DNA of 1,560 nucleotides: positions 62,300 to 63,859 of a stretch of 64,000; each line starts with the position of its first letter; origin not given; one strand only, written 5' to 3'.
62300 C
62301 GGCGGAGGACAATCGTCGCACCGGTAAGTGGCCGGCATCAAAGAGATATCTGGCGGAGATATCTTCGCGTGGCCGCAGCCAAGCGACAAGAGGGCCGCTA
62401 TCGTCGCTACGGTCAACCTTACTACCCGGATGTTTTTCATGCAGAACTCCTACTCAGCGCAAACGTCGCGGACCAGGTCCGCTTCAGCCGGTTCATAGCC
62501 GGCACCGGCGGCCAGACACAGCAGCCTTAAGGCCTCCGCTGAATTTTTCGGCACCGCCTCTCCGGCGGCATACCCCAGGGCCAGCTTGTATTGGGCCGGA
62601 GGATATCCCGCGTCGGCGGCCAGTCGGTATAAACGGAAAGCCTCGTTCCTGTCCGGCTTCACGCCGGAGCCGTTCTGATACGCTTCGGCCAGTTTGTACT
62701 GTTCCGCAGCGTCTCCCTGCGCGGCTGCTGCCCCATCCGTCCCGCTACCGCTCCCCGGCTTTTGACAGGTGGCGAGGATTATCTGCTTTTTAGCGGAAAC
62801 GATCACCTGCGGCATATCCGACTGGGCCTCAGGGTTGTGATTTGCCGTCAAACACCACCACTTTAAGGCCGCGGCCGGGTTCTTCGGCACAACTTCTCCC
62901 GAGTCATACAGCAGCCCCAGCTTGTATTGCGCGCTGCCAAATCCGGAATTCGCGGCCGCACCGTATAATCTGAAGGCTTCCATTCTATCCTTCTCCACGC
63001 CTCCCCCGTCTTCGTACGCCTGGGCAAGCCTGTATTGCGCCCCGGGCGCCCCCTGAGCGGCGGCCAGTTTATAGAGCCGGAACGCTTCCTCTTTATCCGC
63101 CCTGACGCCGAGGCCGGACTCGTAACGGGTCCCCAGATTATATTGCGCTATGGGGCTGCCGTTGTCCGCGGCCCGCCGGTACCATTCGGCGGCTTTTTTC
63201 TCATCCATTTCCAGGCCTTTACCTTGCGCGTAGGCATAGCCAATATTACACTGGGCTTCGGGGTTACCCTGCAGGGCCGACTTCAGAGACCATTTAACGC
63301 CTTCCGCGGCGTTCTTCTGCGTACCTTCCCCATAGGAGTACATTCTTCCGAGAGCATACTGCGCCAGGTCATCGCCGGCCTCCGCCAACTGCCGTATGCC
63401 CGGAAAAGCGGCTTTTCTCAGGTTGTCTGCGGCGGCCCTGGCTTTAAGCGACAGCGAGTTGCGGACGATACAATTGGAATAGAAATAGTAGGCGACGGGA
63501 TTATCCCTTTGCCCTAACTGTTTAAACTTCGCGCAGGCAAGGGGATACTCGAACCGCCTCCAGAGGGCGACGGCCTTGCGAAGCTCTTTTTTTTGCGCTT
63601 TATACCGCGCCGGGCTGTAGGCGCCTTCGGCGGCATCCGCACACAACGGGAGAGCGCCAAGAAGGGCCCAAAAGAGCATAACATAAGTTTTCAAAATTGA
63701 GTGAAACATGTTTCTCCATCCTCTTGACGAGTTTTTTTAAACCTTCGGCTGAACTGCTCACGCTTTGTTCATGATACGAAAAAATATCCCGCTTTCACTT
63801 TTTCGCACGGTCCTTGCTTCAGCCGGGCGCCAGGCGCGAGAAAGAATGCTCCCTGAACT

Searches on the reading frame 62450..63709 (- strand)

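Call 63: search_protein_families(library=pfam, proteins=[window:62450-63709:-], max_evalue=0.00001)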
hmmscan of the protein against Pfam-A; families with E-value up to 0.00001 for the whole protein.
window:62450-63709:- (419 aa): 1 family
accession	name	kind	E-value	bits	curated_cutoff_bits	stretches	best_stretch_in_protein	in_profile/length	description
PF08238.18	Sel1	-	5.7e-57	188.6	30.7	5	186-220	1-35/36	Sel1 repeat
